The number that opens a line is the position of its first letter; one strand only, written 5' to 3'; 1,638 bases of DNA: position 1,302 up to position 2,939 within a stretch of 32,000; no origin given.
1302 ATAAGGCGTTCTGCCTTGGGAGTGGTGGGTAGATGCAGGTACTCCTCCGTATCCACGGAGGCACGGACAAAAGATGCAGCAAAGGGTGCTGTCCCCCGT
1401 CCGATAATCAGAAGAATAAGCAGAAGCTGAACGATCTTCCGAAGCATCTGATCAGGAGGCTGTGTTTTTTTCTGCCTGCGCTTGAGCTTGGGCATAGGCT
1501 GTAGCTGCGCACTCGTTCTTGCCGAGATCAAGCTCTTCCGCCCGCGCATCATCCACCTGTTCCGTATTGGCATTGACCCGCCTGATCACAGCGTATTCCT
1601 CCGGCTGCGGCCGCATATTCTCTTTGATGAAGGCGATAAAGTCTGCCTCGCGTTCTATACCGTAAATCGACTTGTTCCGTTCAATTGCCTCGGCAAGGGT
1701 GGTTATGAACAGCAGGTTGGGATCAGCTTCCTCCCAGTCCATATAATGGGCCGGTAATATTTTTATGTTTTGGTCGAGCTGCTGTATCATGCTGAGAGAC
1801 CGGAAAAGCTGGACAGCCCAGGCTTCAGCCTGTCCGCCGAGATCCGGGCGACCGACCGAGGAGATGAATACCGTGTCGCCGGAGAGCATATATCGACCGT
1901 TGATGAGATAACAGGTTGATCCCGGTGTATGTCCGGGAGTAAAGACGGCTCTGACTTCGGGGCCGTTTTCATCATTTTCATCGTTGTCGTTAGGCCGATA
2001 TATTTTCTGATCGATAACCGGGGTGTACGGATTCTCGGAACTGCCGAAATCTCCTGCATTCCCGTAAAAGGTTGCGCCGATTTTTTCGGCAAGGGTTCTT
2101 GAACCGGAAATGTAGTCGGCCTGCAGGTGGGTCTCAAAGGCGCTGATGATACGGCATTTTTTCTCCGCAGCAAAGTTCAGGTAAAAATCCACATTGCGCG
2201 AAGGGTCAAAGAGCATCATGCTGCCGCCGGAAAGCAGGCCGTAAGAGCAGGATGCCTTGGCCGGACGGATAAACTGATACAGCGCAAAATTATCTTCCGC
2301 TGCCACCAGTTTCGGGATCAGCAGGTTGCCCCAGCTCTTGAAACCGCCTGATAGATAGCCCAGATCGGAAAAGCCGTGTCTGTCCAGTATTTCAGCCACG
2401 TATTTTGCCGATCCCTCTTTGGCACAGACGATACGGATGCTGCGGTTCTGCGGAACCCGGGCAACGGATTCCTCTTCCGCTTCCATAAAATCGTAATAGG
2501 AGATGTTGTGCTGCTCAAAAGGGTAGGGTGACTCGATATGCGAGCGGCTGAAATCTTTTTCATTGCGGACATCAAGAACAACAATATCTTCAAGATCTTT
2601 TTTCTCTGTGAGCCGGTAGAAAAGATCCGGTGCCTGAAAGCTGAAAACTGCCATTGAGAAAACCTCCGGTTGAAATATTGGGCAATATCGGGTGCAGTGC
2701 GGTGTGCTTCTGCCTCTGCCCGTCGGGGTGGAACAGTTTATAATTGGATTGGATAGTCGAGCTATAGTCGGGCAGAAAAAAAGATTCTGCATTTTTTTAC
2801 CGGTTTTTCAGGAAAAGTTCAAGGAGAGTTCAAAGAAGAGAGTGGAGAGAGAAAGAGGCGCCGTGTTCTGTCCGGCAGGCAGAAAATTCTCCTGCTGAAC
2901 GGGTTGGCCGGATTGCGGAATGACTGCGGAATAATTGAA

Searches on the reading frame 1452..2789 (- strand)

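Call 86: search_protein_families(library=pfam, proteins=[window:1452-2789:-], max_evalue=0.00001)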
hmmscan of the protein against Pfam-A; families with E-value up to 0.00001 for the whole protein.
window:1452-2789:- (445 aa): 2 families
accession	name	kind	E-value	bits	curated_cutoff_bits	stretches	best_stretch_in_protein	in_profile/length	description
PF00581.25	Rhodanese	-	1.3e-10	42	22.2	1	62-154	7-100/102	Rhodanese-like domain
PF00753.33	Lactamase_B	-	2.5e-09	37.8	22.7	1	182-317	7-161/196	Metallo-beta-lactamase superfamily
